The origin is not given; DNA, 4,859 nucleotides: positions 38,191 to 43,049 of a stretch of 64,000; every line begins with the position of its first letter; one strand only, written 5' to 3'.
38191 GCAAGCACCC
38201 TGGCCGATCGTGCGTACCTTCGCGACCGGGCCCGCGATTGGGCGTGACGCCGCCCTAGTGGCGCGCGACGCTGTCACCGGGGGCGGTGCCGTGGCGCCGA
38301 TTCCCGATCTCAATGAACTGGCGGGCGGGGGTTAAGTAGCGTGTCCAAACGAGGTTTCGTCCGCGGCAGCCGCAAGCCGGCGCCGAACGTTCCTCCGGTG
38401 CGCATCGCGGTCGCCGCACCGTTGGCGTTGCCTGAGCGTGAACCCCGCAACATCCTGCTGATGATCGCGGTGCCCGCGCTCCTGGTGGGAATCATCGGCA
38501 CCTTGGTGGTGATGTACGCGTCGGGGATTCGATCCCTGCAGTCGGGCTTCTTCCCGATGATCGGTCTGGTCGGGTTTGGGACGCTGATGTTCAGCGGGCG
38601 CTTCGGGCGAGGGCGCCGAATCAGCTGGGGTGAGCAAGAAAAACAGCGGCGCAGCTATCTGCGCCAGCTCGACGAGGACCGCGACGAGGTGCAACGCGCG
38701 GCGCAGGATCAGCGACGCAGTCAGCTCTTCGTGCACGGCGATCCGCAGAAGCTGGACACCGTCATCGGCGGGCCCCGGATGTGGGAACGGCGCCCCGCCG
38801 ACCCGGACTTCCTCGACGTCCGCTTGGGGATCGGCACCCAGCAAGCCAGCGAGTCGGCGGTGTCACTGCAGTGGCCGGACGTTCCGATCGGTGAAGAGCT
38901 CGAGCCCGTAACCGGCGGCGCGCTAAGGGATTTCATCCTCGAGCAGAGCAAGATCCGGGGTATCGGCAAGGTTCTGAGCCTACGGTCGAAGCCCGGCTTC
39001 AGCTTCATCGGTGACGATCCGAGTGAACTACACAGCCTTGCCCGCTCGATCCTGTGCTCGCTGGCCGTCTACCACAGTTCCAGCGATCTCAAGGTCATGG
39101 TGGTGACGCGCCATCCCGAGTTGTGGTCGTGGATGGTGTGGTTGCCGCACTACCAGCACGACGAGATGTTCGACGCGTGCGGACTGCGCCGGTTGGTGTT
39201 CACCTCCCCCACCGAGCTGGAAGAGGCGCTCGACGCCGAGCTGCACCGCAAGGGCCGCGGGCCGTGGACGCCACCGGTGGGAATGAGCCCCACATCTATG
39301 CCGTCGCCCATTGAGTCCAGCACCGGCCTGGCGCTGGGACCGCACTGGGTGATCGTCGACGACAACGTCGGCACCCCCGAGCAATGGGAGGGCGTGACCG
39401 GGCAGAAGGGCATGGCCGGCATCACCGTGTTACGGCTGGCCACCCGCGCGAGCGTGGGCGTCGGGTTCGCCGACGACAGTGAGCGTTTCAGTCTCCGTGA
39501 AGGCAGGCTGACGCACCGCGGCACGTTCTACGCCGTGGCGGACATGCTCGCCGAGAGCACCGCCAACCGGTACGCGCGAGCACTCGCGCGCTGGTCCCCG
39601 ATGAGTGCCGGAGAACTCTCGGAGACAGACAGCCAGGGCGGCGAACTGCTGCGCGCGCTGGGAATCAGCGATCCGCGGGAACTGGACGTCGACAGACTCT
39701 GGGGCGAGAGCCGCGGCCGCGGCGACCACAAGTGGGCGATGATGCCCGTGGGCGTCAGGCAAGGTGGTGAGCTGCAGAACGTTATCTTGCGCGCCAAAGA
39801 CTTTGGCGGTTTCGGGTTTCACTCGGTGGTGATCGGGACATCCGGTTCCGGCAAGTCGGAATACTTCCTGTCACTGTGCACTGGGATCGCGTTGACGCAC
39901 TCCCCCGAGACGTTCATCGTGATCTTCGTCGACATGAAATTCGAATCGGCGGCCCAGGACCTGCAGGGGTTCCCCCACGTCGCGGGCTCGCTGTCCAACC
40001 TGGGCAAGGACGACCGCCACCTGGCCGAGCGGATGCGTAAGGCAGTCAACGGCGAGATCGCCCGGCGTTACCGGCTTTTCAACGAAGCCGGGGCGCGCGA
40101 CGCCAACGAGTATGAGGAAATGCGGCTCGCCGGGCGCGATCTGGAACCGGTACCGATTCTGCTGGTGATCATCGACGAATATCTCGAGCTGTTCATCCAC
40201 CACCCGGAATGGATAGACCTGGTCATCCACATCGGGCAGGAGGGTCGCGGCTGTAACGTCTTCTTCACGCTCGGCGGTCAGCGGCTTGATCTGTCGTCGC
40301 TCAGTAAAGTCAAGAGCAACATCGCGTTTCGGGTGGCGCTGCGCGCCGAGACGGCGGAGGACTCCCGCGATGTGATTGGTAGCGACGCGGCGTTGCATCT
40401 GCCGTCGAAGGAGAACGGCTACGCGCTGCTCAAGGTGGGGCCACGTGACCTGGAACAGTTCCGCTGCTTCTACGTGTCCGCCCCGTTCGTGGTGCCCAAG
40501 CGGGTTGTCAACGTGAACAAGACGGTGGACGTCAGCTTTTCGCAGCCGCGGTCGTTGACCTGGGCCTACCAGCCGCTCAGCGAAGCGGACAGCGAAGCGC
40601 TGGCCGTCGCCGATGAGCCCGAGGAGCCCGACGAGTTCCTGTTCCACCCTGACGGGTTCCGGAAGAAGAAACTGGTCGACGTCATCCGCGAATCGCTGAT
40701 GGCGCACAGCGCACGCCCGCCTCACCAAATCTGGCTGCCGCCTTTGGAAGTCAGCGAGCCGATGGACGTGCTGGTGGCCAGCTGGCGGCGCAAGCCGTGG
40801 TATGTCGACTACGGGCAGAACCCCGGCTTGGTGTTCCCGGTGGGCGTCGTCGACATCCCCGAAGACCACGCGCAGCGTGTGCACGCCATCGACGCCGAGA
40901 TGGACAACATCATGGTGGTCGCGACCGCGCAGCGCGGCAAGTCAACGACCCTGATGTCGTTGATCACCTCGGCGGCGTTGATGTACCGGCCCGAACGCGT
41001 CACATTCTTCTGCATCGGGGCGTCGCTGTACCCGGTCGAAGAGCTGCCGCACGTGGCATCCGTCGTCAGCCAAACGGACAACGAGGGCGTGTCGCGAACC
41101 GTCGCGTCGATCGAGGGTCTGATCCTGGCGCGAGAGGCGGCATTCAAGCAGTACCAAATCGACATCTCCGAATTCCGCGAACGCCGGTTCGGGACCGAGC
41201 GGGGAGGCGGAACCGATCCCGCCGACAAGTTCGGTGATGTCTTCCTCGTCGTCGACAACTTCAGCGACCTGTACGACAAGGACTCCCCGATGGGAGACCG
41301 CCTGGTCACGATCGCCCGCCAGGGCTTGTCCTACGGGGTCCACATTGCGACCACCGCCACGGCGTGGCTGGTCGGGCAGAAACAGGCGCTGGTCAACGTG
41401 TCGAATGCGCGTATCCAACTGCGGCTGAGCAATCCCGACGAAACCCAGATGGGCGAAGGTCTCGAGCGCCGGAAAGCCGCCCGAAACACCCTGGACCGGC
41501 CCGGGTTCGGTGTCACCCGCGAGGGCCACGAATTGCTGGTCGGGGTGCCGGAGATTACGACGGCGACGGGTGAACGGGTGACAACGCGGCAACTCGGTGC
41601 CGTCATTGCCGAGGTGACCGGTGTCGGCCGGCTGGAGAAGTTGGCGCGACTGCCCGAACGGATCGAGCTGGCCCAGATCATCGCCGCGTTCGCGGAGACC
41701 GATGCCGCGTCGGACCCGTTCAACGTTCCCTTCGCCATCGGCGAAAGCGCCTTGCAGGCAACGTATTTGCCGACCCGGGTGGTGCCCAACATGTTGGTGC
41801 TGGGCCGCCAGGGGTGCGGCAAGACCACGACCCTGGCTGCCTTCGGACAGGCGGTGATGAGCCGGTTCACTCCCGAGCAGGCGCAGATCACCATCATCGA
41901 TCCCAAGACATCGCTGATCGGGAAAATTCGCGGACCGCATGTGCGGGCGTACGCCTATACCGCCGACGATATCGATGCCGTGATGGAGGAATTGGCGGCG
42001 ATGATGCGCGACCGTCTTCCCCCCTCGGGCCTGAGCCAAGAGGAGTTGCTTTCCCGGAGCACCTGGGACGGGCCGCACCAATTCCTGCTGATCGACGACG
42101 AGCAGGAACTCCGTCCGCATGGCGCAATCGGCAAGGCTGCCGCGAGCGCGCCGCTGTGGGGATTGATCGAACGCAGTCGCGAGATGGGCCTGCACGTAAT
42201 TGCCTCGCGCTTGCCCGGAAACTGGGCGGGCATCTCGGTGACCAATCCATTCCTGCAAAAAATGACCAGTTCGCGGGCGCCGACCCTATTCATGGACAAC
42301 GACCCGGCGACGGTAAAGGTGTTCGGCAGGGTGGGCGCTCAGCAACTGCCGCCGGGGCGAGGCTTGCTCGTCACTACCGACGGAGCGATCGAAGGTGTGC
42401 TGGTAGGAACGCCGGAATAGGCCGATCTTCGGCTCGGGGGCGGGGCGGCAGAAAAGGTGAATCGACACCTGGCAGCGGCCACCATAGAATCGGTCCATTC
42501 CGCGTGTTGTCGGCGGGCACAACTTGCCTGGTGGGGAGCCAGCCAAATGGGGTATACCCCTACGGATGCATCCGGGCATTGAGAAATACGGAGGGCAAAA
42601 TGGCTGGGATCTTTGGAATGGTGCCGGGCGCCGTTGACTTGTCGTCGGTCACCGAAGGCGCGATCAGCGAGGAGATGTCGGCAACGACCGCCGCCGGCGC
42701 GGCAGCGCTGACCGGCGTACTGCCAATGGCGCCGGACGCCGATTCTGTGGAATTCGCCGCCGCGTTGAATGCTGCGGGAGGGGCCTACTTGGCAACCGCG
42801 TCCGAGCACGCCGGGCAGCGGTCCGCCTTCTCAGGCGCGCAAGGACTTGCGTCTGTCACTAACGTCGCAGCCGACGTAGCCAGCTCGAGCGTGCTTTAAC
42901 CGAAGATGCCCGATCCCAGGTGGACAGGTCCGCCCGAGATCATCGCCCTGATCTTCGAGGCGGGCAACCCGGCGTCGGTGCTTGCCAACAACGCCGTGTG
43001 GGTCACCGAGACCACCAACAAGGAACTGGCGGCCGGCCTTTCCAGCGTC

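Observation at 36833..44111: ESX core reduced to EccB + EccC + PE + PPE, with no EccD, MycP, EccE, EspG or EsxA/B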

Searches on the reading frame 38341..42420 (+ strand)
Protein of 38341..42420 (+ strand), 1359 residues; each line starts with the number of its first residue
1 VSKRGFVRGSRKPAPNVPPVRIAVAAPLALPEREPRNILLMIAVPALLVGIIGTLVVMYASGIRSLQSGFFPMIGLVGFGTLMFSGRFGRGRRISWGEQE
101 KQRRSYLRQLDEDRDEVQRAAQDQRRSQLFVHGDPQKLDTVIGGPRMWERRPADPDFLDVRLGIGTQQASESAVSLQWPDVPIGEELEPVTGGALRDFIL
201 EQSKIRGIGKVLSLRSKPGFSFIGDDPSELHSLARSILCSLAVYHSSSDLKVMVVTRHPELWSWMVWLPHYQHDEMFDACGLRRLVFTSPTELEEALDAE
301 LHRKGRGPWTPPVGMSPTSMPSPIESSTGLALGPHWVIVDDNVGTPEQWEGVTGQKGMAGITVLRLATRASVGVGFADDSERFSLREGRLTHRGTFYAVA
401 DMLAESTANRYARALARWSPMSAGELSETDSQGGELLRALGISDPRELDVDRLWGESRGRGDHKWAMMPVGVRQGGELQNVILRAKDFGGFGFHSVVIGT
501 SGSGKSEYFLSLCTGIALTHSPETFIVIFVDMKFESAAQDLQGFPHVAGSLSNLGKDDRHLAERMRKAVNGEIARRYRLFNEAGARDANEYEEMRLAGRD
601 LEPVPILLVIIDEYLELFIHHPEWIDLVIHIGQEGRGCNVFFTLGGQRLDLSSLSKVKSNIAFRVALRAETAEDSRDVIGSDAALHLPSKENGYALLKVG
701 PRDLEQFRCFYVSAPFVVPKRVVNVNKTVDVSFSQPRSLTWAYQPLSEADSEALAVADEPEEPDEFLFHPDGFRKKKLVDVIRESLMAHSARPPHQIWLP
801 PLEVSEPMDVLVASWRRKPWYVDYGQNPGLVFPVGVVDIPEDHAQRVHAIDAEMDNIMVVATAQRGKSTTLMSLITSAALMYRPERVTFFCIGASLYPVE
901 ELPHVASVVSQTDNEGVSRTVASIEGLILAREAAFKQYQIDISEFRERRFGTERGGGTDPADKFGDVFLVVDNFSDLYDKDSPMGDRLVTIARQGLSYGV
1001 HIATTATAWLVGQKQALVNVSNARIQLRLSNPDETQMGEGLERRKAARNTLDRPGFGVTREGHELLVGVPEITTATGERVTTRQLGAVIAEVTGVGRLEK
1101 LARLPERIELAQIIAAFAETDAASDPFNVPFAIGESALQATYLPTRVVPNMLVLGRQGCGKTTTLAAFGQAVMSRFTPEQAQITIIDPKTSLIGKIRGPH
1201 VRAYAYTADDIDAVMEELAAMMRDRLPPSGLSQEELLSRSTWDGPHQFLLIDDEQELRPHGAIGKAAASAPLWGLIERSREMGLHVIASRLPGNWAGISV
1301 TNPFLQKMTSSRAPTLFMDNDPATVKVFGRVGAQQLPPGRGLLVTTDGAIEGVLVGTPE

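Call 6: search_protein_families(library=pfam, proteins=[window:38341-42420:+], max_evalue=0.01)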
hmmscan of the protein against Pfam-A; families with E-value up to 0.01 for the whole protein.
window:38341-42420:+ (1359 aa): 7 families
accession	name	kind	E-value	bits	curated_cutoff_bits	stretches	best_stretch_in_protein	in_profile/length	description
PF01580.24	FtsK_SpoIIIE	-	4.3e-66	223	24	3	811-1049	2-205/221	FtsK/SpoIIIE family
PF25199.1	nSTAND_NTPase5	-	1.9e-07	31.4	34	0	1126-1223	17-117/145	Novel STAND NTPase 5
PF13401.12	AAA_22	-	1e-05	26.3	27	0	1151-1258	8-97/130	AAA domain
PF00910.28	RNA_helicase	-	0.002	19.1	21.5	0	1152-1203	2-54/105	RNA helicase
PF05729.18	NACHT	-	0.0036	17.6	26.7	0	1151-1175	3-27/167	NACHT domain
PF13191.12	AAA_16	-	0.0068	17.4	32.6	0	1149-1199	25-85/167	AAA ATPase domain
PF13555.12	AAA_29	-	0.0088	16.2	27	0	1150-1168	24-42/61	P-loop containing region of AAA domain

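Call 16: search_solved_structures(query=window:38341-42420:+, max_evalue=0.00001)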
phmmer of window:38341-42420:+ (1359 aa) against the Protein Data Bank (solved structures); distinct sequences matched with E-value up to 0.00001: 20.
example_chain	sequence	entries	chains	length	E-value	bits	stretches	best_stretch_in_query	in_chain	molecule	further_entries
7b9f_C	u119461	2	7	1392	2.4e-187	628.3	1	3-1350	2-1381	EccC5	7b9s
7np7_C1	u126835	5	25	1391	3e-178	598.2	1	3-1350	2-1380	ESX-5 secretion system protein EccC5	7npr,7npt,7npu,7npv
4nh0_A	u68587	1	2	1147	6.8e-135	454.6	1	190-1345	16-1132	Cell divisionFtsK/SpoIIIE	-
4n1a_A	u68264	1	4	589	9e-77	262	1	786-1345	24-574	Cell divisionFtsK/SpoIIIE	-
6jd5_A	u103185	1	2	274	3.3e-70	240.2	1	1096-1358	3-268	ESX conserved component EccC2. ESX-2 type VII secretion system protein. Possible membrane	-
9qks_G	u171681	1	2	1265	1.1e-37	132.5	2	443-718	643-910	ESX secretion system protein YukB,Green fluorescent protein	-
6j18_A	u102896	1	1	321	3.7e-36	127.4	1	1100-1350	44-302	ESX-5 secretion system protein EccC5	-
9jv8_A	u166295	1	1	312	1.3e-35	125.6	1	780-1073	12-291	ESX-1 secretion system protein EccCb1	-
6lar_F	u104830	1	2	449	2.3e-30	108.2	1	10-451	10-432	ESX-3 secretion system protein EccC3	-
6umm_E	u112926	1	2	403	6.3e-28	100.2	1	10-419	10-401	ESX-3 secretion system protein EccC3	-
6sgw_F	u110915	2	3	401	9.7e-28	99.5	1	14-419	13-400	ESX-3 secretion system protein EccC3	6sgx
6j19_A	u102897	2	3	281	1.6e-22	82.3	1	1103-1349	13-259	ESX-1 secretion system protein EccCb1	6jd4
8rin_A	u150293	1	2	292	2.1e-21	78.5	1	201-418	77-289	ESX-5 secretion system protein EccC5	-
6sgz_J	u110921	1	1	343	3.8e-20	74.4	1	98-419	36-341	ESX-3 secretion system protein EccC3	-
6j17_A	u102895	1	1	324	4.5e-17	64.2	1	1134-1347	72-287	ESX-3 secretion system protein EccC3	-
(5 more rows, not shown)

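Call 77: search_protein_families(library=ncbifam, proteins=[window:38341-42420:+], max_evalue=0.001)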
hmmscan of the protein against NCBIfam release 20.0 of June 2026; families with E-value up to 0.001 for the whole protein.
window:38341-42420:+ (1359 aa): 4 families
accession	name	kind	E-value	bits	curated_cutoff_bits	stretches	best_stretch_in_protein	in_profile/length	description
TIGR03924.1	T7SS_EccC_a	equivalog_domain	1.4e-214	714.8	509.15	2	25-716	2-673/673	type VII secretion protein EccCa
TIGR03925.1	T7SS_EccC_b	equivalog_domain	4.9e-173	576.4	346.55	2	777-1355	1-563/564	type VII secretion protein EccCb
TIGR03928.1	T7_EssCb_Firm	equivalog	1.2e-100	337.9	778.4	2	435-1288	418-1229/1296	type VII secretion protein EssC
NF007615.0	PRK10263.1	equivalog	2.2e-10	38.9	1566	1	494-604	1012-1118/1355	DNA translocase FtsK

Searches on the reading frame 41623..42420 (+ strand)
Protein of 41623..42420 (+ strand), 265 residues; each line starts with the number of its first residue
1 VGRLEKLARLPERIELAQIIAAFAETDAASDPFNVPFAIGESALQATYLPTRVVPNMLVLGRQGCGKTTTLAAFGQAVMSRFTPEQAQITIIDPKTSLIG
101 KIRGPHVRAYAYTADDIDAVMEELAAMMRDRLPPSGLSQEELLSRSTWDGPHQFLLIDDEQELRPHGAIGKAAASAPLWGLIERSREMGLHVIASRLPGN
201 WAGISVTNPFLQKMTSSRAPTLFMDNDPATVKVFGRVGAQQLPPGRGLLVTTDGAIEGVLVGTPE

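Call 17: search_solved_structures(query=window:41623-42420:+, max_evalue=0.00001, show_alignments=3)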
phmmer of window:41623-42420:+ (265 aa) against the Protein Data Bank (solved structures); distinct sequences matched with E-value up to 0.00001: 8.
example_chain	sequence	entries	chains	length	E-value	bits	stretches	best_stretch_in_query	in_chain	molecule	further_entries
6jd5_A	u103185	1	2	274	1.4e-71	244.3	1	6-264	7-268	ESX conserved component EccC2. ESX-2 type VII secretion system protein. Possible membrane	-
7b9f_C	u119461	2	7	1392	1.4e-43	152.6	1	3-256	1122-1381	EccC5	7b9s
7np7_C1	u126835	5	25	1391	6.2e-43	150.5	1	7-256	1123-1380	ESX-5 secretion system protein EccC5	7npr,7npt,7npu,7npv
6j18_A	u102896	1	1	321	1.2e-37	133.1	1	7-256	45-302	ESX-5 secretion system protein EccC5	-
4n1a_A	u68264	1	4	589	1.2e-31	113.5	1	17-251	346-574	Cell divisionFtsK/SpoIIIE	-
4nh0_A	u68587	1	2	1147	3.1e-31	112.2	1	17-251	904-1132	Cell divisionFtsK/SpoIIIE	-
6j19_A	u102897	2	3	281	1.6e-23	86.9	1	10-255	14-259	ESX-1 secretion system protein EccCb1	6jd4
6j17_A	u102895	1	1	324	4.5e-18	69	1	40-253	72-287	ESX-3 secretion system protein EccC3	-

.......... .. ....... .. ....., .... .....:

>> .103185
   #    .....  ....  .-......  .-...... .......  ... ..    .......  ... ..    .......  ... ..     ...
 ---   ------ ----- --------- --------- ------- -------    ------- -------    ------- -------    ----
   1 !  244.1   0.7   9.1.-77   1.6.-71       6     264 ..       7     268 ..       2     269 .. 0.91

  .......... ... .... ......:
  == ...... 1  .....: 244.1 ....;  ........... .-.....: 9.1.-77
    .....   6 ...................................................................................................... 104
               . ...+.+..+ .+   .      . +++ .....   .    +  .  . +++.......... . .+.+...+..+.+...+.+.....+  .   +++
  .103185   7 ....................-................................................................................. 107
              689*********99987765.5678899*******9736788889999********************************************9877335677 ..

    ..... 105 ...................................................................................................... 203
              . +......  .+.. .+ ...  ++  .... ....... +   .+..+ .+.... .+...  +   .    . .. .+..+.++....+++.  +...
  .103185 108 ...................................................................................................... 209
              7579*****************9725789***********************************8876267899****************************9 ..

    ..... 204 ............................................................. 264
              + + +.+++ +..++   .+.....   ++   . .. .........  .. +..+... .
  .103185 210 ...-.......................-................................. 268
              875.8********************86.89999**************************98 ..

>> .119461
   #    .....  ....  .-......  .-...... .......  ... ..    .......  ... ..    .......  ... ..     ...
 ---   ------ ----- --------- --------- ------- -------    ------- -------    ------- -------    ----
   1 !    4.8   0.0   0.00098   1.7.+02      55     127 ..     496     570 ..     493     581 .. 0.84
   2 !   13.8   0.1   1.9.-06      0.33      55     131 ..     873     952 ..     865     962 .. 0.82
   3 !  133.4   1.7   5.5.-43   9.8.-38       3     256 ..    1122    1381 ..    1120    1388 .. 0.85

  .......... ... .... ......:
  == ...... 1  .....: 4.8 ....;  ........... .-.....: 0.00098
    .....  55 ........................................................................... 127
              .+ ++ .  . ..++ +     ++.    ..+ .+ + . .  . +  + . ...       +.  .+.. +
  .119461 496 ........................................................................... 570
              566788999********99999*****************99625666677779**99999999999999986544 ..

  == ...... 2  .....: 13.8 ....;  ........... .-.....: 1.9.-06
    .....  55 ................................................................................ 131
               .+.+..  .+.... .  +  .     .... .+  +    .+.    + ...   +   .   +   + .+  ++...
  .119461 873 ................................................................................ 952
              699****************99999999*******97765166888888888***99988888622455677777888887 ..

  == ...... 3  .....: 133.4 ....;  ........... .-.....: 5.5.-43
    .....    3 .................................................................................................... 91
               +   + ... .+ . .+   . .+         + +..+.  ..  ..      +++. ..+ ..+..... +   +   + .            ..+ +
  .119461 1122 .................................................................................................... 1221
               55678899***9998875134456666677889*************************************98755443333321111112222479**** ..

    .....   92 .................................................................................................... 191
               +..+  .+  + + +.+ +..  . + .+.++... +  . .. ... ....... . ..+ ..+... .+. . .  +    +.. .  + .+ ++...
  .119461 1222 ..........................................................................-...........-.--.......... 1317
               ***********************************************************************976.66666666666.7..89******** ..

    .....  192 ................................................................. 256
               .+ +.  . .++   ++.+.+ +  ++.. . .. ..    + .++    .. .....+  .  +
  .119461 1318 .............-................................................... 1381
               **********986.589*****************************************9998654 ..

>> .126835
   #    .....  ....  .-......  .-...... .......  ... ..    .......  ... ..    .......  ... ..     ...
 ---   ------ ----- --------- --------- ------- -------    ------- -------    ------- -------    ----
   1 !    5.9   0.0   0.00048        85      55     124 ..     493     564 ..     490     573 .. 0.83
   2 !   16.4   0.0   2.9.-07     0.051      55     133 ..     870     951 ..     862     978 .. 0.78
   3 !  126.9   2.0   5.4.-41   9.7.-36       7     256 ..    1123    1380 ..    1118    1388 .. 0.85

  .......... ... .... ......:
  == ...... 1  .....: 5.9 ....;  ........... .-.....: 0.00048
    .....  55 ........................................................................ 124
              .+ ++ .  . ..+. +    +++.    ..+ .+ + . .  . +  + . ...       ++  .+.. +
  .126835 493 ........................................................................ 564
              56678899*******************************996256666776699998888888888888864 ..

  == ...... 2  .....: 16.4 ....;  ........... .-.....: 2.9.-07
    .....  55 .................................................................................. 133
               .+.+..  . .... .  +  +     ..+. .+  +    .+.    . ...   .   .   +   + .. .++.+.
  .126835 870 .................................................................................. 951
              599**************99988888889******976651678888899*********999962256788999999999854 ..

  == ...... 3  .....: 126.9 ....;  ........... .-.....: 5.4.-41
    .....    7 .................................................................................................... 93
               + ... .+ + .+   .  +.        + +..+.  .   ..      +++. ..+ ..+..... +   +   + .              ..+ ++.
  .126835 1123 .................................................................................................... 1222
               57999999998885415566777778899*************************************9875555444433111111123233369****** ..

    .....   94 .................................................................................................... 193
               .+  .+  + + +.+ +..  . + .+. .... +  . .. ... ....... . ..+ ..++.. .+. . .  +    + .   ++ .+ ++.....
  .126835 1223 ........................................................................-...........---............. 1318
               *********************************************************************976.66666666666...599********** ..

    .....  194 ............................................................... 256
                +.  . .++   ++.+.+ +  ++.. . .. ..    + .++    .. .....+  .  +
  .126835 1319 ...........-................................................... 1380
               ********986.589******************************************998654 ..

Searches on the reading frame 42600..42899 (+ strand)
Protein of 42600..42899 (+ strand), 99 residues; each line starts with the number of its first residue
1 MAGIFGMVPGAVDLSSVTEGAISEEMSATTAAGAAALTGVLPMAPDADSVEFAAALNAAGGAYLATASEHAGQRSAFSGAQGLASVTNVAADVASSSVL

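Call 7: search_protein_families(library=pfam, proteins=[window:42600-42899:+], max_evalue=0.01)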
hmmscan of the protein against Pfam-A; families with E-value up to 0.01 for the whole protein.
window:42600-42899:+ (99 aa): 1 family
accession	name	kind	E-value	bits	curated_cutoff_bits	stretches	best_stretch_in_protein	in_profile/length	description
PF00934.25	PE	-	0.0026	18.4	22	1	20-80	16-76/91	PE family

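Call 77: search_protein_families(library=ncbifam, proteins=[window:42600-42899:+], max_evalue=0.001)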
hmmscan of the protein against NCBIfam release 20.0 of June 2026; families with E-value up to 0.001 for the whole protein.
window:42600-42899:+ (99 aa): 0 families
